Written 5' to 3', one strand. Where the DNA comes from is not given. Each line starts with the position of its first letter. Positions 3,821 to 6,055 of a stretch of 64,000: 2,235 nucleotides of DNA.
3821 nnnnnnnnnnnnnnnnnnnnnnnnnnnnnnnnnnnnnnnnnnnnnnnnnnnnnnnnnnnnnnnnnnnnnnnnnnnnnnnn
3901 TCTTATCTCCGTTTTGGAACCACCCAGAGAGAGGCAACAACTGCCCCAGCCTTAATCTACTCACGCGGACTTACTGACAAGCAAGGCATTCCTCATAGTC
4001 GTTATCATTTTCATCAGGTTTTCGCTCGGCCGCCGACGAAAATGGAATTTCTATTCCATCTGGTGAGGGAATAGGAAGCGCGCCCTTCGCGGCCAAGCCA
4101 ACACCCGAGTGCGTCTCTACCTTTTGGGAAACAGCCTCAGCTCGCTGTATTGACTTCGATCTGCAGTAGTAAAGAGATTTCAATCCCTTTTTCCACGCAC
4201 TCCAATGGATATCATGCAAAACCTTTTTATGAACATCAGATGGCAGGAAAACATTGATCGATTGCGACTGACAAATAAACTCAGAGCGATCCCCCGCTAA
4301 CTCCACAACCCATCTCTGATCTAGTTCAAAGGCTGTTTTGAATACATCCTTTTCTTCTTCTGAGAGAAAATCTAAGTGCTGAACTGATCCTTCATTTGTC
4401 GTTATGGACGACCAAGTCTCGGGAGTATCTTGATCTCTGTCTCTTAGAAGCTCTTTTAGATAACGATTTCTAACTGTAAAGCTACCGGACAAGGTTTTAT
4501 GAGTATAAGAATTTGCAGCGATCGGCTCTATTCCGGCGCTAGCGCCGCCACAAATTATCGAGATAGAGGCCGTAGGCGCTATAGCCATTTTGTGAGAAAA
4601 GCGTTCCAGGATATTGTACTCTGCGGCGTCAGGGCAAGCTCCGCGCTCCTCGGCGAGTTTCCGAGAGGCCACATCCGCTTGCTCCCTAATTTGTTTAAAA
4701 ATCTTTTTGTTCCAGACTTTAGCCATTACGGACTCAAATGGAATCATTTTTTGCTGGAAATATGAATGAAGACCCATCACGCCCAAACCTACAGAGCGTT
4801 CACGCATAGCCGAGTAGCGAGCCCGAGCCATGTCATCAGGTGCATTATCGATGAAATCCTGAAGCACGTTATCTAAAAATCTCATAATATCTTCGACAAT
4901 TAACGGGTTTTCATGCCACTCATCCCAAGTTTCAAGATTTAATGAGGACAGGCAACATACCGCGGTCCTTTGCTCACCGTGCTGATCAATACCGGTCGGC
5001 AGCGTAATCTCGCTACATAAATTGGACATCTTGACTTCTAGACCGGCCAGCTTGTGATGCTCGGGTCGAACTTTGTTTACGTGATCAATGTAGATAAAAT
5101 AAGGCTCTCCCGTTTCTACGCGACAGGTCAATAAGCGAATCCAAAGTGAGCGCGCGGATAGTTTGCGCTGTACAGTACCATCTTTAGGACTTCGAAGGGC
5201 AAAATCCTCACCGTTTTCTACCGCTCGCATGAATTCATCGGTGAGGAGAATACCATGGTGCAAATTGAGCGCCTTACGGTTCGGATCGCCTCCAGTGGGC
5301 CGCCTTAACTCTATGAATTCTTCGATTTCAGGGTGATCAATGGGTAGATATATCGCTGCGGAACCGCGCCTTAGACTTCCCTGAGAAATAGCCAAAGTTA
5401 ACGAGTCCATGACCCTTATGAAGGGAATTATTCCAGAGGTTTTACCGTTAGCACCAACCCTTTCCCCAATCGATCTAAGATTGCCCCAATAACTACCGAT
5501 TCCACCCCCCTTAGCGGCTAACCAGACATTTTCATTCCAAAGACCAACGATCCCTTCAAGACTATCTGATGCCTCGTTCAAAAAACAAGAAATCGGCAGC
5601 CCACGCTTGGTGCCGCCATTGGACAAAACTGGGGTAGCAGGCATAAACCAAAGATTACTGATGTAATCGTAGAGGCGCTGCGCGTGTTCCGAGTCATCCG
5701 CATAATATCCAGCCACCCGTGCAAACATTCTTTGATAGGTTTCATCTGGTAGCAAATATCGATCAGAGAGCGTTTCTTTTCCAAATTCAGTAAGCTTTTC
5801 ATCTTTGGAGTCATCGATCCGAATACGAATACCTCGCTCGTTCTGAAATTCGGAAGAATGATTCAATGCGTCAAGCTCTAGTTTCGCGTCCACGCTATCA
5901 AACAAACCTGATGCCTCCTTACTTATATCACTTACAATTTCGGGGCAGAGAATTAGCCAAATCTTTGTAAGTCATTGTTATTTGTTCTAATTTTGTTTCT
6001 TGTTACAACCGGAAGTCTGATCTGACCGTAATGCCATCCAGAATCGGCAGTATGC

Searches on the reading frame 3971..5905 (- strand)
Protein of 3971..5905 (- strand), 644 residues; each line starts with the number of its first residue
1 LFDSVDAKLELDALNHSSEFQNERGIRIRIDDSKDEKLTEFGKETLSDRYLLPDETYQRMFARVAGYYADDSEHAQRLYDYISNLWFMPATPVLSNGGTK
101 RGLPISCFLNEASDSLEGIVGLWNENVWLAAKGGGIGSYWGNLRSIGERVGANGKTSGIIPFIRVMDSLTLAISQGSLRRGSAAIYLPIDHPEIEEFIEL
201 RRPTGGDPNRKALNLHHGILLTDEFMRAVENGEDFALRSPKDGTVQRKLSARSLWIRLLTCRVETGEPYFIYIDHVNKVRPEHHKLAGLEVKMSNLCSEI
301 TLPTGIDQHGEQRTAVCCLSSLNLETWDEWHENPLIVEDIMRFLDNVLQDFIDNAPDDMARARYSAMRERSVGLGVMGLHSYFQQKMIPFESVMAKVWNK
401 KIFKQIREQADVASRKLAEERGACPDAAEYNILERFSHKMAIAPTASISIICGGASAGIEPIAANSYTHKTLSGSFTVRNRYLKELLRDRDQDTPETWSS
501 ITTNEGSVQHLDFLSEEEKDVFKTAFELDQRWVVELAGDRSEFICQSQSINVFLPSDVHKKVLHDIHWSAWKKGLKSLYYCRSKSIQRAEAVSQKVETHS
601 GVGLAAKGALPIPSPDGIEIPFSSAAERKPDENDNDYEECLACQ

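Call 95: list_cluster_members(proteins=[window:3971-5905:-, window:6327-8216:-, window:9021-10973:-, window:50312-51796:+, window:58961-60292:-, window:44930-46186:-, window:46217-47029:-])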
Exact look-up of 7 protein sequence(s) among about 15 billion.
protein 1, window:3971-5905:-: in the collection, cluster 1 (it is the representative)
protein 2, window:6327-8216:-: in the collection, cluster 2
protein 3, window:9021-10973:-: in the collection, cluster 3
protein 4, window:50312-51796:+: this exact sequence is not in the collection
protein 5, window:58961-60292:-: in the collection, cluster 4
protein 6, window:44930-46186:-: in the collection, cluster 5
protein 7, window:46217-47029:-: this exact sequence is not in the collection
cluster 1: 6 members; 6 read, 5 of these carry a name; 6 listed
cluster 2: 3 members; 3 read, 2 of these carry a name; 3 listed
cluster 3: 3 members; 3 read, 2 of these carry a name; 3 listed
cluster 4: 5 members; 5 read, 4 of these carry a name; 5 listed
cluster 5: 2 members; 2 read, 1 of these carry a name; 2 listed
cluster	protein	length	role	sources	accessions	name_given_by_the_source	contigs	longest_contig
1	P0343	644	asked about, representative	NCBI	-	-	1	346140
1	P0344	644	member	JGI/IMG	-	ribonucleoside-diphosphate reductase alpha chain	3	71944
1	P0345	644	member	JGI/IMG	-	ribonucleoside-diphosphate reductase alpha chain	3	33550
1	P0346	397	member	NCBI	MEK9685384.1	MAG: ribonucleoside-diphosphate reductase subunit alpha, partial [Rhodospirillaceae ...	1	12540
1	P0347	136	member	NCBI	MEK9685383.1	MAG: ribonucleotide-diphosphate reductase subunit alpha, partial [Rhodospirillaceae ...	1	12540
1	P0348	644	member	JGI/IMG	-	ribonucleoside-diphosphate reductase alpha chain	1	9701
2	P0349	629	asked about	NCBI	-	-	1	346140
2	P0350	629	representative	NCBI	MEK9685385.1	MAG: nucleoside-diphosphate sugar epimerase/dehydratase [Rhodospirillaceae bacterium]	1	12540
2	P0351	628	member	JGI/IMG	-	FlaA1/EpsC-like NDP-sugar epimerase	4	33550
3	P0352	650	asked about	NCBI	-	-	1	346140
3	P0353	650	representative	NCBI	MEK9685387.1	MAG: asparagine synthase (glutamine-hydrolyzing) [Rhodospirillaceae bacterium]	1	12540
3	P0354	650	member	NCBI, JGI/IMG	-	asparagine synthase (glutamine-hydrolysing)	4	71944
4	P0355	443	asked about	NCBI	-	-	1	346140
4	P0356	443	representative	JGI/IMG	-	Asp-tRNA(Asn)/Glu-tRNA(Gln) amidotransferase A subunit family amidase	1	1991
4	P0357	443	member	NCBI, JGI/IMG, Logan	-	Asp-tRNA(Asn)/Glu-tRNA(Gln) amidotransferase A subunit family amidase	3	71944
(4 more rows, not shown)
